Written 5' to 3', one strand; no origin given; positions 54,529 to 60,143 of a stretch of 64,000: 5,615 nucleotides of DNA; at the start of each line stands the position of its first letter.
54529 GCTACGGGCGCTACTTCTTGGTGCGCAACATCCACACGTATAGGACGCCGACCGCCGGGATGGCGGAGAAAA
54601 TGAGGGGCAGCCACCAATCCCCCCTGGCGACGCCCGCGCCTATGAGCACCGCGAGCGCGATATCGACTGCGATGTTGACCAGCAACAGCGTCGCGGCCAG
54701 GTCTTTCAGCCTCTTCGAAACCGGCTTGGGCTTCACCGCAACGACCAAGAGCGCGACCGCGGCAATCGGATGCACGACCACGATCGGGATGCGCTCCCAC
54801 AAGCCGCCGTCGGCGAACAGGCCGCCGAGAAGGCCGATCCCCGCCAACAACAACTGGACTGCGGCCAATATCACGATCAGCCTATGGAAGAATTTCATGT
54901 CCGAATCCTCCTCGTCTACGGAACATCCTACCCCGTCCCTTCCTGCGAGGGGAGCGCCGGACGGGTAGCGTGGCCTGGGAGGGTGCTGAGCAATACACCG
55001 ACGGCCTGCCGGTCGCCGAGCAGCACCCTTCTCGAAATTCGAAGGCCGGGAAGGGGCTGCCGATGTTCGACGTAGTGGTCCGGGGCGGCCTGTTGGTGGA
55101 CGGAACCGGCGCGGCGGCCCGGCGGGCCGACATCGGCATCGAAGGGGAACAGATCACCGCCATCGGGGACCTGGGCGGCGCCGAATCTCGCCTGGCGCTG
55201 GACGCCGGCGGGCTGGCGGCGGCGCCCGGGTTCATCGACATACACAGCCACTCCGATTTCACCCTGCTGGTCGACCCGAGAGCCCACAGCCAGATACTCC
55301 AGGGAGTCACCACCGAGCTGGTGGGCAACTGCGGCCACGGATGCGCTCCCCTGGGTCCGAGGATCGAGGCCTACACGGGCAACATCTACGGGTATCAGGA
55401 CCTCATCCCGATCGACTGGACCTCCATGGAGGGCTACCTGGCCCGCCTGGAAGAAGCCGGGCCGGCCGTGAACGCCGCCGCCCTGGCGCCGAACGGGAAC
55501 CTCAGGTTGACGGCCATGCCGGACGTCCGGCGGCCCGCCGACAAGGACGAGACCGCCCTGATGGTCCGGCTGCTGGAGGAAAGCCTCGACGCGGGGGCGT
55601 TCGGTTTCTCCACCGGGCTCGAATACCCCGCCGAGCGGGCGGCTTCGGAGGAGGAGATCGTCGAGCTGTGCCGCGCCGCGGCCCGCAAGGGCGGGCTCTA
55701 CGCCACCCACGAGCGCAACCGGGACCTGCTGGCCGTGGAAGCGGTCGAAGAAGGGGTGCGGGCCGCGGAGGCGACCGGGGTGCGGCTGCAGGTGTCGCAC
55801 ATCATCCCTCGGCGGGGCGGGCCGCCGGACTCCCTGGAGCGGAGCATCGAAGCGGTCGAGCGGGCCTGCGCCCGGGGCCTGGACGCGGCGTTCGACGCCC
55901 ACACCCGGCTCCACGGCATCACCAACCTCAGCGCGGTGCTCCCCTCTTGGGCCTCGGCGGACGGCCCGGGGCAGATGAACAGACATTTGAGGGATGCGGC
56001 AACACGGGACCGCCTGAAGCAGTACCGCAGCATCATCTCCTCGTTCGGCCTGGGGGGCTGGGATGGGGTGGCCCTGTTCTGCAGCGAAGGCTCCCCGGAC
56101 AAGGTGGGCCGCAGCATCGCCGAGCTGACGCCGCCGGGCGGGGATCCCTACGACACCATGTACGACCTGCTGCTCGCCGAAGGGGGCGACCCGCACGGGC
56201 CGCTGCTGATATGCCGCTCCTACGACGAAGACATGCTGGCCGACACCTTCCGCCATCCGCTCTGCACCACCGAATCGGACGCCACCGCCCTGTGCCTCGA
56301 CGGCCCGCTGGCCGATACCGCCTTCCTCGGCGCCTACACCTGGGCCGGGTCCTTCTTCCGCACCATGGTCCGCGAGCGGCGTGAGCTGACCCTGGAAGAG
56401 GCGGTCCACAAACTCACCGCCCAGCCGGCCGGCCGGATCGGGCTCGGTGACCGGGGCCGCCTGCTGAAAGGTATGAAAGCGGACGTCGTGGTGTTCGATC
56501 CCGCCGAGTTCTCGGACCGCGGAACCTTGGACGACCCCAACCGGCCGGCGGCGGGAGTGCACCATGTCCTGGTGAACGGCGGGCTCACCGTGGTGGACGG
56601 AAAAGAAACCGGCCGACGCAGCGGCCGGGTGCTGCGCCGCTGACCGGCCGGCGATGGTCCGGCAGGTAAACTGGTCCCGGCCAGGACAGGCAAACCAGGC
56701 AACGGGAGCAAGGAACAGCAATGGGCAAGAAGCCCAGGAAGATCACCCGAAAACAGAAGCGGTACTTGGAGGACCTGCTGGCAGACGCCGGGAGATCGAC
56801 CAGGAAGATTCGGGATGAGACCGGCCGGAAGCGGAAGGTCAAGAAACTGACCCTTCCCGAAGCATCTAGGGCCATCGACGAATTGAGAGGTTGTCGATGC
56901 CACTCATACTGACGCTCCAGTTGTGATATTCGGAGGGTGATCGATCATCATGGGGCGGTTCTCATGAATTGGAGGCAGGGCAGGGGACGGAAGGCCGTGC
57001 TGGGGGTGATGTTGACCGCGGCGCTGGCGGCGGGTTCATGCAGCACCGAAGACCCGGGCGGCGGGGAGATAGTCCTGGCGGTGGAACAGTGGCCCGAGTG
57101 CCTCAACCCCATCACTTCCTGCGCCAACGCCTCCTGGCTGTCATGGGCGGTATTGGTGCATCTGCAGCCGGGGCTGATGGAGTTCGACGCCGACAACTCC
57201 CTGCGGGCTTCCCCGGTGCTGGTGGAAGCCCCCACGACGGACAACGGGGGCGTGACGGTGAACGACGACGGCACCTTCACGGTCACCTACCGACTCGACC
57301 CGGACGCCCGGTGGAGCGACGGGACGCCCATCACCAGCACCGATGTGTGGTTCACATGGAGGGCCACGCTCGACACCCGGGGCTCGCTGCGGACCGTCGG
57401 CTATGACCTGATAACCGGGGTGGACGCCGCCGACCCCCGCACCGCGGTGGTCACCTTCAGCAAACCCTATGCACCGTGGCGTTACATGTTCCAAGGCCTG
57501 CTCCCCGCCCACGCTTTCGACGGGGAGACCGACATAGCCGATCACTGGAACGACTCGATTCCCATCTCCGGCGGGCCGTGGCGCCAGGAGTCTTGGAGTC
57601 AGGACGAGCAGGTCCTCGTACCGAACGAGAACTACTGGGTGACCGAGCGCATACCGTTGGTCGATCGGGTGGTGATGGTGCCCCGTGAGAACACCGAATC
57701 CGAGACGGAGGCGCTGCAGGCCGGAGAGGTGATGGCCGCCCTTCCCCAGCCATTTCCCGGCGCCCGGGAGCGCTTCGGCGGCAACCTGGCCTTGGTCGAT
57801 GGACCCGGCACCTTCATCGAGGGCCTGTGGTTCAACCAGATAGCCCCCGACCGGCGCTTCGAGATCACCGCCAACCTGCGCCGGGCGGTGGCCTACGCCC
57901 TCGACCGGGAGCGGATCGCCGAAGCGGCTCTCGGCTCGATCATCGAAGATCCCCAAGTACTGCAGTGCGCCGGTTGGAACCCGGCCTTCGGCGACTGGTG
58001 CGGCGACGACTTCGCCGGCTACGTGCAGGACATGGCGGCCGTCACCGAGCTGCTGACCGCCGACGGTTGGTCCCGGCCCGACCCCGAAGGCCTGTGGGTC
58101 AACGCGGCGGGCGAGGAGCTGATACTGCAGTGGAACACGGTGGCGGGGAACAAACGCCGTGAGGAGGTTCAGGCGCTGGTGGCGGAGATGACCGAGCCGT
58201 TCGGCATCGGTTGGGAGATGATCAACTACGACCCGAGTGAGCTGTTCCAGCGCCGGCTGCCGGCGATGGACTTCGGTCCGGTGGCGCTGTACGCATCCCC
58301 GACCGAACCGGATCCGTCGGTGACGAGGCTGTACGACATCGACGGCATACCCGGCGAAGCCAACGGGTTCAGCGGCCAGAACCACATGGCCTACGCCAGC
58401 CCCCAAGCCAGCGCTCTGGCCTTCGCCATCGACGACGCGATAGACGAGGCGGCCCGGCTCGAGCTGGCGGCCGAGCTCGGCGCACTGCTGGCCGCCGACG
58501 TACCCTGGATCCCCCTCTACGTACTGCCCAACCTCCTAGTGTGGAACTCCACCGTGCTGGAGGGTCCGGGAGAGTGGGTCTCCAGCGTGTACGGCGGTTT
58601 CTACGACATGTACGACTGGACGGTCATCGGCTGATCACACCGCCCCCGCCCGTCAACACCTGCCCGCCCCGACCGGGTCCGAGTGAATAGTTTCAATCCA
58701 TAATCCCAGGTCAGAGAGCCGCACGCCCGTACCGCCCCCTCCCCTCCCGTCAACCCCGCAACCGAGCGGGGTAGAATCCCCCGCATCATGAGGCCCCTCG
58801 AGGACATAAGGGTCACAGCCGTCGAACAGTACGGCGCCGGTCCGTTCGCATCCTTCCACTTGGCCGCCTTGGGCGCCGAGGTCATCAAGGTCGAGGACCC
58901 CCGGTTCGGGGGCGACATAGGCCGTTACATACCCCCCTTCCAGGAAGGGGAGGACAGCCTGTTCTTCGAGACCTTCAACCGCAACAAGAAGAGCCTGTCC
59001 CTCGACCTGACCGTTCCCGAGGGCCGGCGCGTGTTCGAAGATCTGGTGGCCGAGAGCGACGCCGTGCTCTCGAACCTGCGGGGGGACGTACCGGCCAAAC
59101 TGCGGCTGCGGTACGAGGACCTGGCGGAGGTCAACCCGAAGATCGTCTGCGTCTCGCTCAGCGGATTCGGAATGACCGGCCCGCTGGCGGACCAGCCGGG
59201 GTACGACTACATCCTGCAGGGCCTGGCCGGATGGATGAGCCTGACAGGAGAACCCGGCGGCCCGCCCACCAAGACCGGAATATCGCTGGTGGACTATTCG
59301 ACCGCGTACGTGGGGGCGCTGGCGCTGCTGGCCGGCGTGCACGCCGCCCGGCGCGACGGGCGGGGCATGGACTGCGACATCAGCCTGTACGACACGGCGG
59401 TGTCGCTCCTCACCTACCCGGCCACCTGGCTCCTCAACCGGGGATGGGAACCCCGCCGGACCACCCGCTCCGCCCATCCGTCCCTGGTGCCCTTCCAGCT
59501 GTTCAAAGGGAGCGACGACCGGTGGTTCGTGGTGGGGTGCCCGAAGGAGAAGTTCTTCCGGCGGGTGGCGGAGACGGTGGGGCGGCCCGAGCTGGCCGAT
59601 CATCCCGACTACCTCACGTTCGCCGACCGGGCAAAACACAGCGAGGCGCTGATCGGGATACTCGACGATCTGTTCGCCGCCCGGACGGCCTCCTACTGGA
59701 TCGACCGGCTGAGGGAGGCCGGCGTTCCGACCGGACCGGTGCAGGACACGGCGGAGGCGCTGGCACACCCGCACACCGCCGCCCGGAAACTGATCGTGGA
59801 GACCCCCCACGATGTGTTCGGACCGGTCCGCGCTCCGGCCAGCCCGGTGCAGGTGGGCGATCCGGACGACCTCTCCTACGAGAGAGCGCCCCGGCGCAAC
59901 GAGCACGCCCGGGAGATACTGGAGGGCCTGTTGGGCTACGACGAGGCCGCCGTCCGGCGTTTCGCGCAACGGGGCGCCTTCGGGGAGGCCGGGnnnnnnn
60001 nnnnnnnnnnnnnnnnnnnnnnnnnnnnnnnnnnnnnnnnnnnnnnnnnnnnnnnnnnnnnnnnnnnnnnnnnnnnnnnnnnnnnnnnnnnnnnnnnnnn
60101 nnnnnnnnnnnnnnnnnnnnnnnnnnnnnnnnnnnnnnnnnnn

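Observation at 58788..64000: Translationally coupled five-gene operon: CoA-transferase, MmgE/PrpD, tandem Rid, SCP-x-type thiolase, DUF35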

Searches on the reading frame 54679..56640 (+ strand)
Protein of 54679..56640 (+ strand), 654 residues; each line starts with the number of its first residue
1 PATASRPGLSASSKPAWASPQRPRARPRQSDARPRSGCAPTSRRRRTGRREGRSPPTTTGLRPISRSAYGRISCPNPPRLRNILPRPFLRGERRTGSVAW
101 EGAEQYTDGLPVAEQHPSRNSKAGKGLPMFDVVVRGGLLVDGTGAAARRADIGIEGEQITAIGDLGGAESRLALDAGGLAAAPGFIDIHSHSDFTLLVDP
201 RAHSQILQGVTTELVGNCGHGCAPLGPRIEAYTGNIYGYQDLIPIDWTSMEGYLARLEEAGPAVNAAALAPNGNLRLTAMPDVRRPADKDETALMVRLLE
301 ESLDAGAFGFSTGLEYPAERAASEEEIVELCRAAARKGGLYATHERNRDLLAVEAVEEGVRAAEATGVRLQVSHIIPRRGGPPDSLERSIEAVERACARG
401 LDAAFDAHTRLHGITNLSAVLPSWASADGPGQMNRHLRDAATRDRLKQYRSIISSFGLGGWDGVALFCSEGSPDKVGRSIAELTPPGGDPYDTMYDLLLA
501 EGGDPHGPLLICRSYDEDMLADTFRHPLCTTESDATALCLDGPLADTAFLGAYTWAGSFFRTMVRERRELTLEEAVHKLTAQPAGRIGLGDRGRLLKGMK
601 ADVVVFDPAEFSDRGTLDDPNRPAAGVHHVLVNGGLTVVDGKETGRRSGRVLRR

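Call 9: search_protein_families(library=pfam, proteins=[window:54679-56640:+])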
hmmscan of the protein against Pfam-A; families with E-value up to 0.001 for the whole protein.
window:54679-56640:+ (654 aa): 2 families
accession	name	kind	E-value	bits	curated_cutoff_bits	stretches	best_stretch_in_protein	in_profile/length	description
PF07969.17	Amidohydro_3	-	2.2e-28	100.4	29.7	2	549-635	389-469/472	Amidohydrolase family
PF01979.26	Amidohydro_1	-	3.8e-10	40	25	0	182-359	3-169/345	Amidohydrolase family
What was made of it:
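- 54970..56643 (+): Amidohydrolase of the D-aminoacylase / N-acyl-D-Glu deacylase family. The start may be about 55063, as called in the 98.5% strain. It is a lineage-specific neighbour, not part of the conserved core. Pfam Amidohydro_3 (call 9).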

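Call 42: search_protein_families(library=ncbifam, proteins=[window:54970-56640:+])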
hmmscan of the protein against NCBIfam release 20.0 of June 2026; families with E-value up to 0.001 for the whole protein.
window:54970-56640:+ (557 aa): 42 families (the best 25 are shown)
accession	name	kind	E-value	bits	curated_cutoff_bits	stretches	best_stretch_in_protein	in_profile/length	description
NF006560.0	PRK09061.1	subfamily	1.5e-49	168.7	340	2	31-334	24-315/517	amidohydrolase family protein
NF004839.0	PRK06189.1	equivalog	7.1e-16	57.9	631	2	32-95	2-63/451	allantoinase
NF006689.0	PRK09237.1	equivalog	1.3e-13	50.3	371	1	32-115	2-88/383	amidohydrolase/deacetylase family metallohydrolase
TIGR03178.1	allantoinase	equivalog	3.6e-12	45.8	357.85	2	34-94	1-59/441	allantoinase AllB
TIGR00857.1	pyrC_multi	subfamily_domain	1.3e-11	44.1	279.05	2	452-513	312-371/412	dihydroorotase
TIGR02033.1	D-hydantoinase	equivalog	2e-10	40.2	393.25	1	36-97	2-62/454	dihydropyrimidinase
NF006839.0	PRK09357.1-4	equivalog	2e-10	39.9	576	1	36-94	3-61/422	dihydroorotase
NF011990.0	PRK15446.2-6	subfamily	4.3e-10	38.8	233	1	466-537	319-379/390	alpha-D-ribose 1-methylphosphonate 5-triphosphate diphosphatase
NF006559.0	PRK09060.1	equivalog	6.6e-10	37.9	482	1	32-94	4-64/444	dihydroorotase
TIGR02318.1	phosphono_phnM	equivalog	8.1e-10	38.2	390.55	1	466-511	313-358/376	phosphonate metabolism protein PhnM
NF005791.0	PRK07627.1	equivalog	2.4e-09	36.6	442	0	35-92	3-61/425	dihydroorotase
NF011984.0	PRK15446.1-5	equivalog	2.7e-09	36.3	260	1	466-510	316-360/379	alpha-D-ribose 1-methylphosphonate 5-triphosphate diphosphatase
TIGR01224.1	hutI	equivalog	4.5e-09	35.6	298.15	0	54-98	5-52/377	imidazolonepropionase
NF002668.0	PRK02382.1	equivalog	5.1e-09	35.3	452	0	48-94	9-56/436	dihydroorotase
NF006056.0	PRK08204.1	subfamily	9.1e-09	34.6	391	1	35-100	5-72/449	hypothetical protein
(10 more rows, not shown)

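Call 76: search_solved_structures(query=window:54970-56640:+, max_evalue=0.00001)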
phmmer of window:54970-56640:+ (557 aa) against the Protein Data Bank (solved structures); distinct sequences matched with E-value up to 0.00001: 10.
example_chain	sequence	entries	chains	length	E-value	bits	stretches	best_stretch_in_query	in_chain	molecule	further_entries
1rjq_A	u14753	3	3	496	1.1e-67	232.2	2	22-320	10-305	D-aminoacylase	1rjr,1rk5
1rjp_A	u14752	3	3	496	1.2e-67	232.2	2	22-320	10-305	D-aminoacylase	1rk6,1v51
1m7j_A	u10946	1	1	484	2.5e-67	231.1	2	32-320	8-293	D-aminoacylase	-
1v4y_A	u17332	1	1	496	3.4e-66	227.4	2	22-320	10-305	D-aminoacylase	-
3gip_A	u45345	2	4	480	4.4e-62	213.8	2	33-311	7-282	N-acyl-D-glutamate deacylase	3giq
9g5m_A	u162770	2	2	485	1.5e-50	175.7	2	38-277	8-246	Amidohydrolase family protein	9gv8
9kb1_A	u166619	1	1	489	4.9e-46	160.8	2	34-280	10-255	PpOngB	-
9kb3_A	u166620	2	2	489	5.5e-46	160.7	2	34-280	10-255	Carbohydrate de-N-acetylated protein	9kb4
3nqb_A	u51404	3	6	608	1.7e-12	50.1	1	24-115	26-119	Adenine deaminase 2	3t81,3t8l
3e74_A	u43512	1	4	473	2.7e-06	29.6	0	19-95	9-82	Allantoinase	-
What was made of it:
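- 54970..56643 (+): PDB D-aminoacylase 1rjq 232 bits and N-acyl-D-glutamate deacylase 3gip 214 bits (call 76).
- Checked: The amidohydrolase's best PDB match is D-aminoacylase, 232 bits (call 76).
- A D-aminoacylase-family gene and a peptide-type binding protein lie upstream (calls 9, 76).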

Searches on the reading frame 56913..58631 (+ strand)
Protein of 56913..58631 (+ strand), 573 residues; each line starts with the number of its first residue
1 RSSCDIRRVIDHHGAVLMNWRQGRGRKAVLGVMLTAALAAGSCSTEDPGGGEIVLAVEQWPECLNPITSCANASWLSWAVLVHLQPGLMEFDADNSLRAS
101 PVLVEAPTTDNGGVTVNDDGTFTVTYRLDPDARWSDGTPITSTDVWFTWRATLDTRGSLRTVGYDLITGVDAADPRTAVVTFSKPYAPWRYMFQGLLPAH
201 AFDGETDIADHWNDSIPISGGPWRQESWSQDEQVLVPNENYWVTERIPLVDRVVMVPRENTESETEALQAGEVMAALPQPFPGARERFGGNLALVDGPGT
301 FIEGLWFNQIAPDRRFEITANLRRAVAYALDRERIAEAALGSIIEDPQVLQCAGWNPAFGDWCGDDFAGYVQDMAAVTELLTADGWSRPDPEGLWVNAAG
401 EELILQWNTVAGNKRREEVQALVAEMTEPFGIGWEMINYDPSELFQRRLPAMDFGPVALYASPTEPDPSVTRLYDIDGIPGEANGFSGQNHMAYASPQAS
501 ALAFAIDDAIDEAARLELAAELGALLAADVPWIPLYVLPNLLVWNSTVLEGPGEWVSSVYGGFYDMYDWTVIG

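Call 9: search_protein_families(library=pfam, proteins=[window:56913-58631:+])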
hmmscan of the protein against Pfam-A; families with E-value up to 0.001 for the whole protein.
window:56913-58631:+ (573 aa): 1 family
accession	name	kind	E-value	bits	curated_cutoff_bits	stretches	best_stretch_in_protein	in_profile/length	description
PF00496.27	SBP_bac_5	-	7.1e-45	154.1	32.4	1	115-469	11-354/368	Bacterial extracellular solute-binding proteins, family 5 Middle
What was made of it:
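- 56964..58634 (+): SBP_bac_5 (peptide/opine-type) ABC substrate-binding protein. It is orphaned here: the permease and ATPase genes that follow it in relatives are missing. Pfam (call 9).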

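Call 42: search_protein_families(library=ncbifam, proteins=[window:56937-58631:+])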
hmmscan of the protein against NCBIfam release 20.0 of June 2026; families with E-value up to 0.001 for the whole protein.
window:56937-58631:+ (565 aa): 5 families
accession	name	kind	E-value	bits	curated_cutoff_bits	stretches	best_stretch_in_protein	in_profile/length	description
NF011942.0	PRK15413.1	equivalog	2.1e-12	46.5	594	1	18-333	7-304/512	glutathione ABC transporter substrate-binding protein GsiB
NF045467.1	Opp4A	equivalog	9.1e-12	44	650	1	113-540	92-538/556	oligopeptide ABC transporter substrate-binding protein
TIGR02294.1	nickel_nikA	equivalog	4.9e-07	28.6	393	1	107-265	57-217/501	nickel ABC transporter substrate-binding protein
NF011684.0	PRK15104.1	equivalog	2.9e-05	23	947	0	115-148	97-130/543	oligopeptide ABC transporter substrate-binding protein OppA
TIGR04028.1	SBP_KPN_01854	hypoth_equivalog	0.00061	18.5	468.5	0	314-434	272-385/509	TIGR04028 family ABC transporter substrate-binding protein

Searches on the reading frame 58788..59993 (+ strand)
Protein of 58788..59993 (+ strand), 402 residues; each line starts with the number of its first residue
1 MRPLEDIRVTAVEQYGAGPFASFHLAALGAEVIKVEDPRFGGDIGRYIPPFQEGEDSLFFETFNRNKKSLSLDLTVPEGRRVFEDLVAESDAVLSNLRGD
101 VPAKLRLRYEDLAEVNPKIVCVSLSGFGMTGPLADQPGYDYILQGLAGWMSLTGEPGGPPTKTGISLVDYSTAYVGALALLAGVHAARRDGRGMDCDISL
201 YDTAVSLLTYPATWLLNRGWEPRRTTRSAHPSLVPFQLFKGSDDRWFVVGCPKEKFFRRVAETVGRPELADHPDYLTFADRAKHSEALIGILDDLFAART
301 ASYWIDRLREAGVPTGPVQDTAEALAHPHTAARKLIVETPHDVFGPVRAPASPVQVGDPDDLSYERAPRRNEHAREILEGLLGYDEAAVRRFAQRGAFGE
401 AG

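Call 4: search_protein_families(library=pfam, proteins=[window:58788-59993:+])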
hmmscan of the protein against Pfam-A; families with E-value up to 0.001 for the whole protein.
window:58788-59993:+ (402 aa): 1 family
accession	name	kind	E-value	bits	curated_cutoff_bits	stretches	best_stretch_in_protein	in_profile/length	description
PF02515.22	CoA_transf_3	-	3.6e-114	382.1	23.3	1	4-373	1-365/366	CoA-transferase family III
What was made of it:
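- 58788..59996 (+): Family III CoA-transferase, dicarboxylate type. Proposed to activate the acid with succinyl-CoA. Pfam CoA_transf_3, 382 bits, full length (call 4).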

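Call 5: search_protein_families(library=ncbifam, proteins=[window:58788-59993:+])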
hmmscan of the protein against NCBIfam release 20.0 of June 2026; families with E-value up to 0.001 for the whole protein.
window:58788-59993:+ (402 aa): 7 families
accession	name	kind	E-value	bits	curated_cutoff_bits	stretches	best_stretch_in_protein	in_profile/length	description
NF052585.1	SucGlutTfsCaiB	equivalog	6.3e-69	232.5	750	1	2-381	6-388/394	succinate--glutarate CoA-transferase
NF041294.1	Scnl_mescCoAtase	equivalog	1.8e-66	224.9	700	1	1-379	1-381/381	succinyl-CoA:mesaconate CoA-transferase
NF008511.0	PRK11430.1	equivalog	2.9e-63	214.3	522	1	3-361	9-358/381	CoA:oxalate CoA-transferase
NF003809.0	PRK05398.1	subfamily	5.7e-54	183.3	442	2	2-207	3-207/416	formyl-CoA transferase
TIGR03253.1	oxalate_frc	equivalog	2.7e-49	168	504.2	2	2-207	2-206/416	formyl-CoA transferase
NF002914.1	PRK03525.1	equivalog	1.6e-27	96.5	413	1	3-397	9-396/400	L-carnitine CoA-transferase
TIGR04253.1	mesacon_CoA_iso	equivalog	4.1e-21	75.4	725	1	5-394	4-396/403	2-methylfumaryl-CoA isomerase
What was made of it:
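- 58788..59996 (+): Best NCBIfam matches are succinate-glutarate and succinyl-CoA:mesaconate CoA-transferases, both far below their cut-offs (call 5).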

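Call 77: search_solved_structures(query=window:58788-59993:+, max_evalue=1e-20)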
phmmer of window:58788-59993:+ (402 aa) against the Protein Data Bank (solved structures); distinct sequences matched with E-value up to 1e-20: 23.
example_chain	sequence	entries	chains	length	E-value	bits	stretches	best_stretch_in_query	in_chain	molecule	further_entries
9br7_A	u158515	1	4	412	1.5e-65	224.9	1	2-396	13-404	Succinate--hydroxymethylglutarate CoA-transferase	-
9br6_A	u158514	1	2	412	1.5e-65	224.9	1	2-396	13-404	Succinate--hydroxymethylglutarate CoA-transferase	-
10uh_A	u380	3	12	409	8.2e-65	222.5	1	3-386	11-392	Formyl-coenzyme a transferase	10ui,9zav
4ed9_A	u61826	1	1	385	1.8e-60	208.2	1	3-377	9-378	CAIB/BAIF family protein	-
4hl6_A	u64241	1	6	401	9.9e-55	189.3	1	3-358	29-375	Uncharacterized protein YfdE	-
9fn0_B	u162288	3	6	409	7e-35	123.9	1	2-390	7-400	Subunit of Benzylsuccinate CoA-transferase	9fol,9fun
2vjp_A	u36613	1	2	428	7.8e-34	120.5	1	2-208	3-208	FORMYL-COENZYME A TRANSFERASE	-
2vjo_A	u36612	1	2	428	1e-33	120.1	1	2-208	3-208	FORMYL-COENZYME A TRANSFERASE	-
2vjn_A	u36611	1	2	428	1.9e-33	119.2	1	2-208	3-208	FORMYL-COENZYME A TRANSFERASE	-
1p5h_A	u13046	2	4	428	1.9e-33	119.2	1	2-208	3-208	Formyl-coenzyme A transferase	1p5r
2vjk_A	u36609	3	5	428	1.9e-33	119.2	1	2-208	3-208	FORMYL-COENZYME A TRANSFERASE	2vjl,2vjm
1t4c_A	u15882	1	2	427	2e-33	119.1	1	2-208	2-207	Formyl-CoA:oxalate CoA-transferase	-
2vjq_A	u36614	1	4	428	2e-33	119.1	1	2-208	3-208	FORMYL-COENZYME A TRANSFERASE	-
1vgr_A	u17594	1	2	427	6.9e-33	117.4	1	2-208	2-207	Formyl-coenzyme A transferase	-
1t3z_A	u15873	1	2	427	1.3e-32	116.5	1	2-208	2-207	Formyl-coenzyme A transferase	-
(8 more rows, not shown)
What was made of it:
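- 58788..59996 (+): Best PDB match is SUGCT 9br7, 225 bits (call 77).
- CoA-transferase: nearest to dicarboxylate transferases (calls 5, 77).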
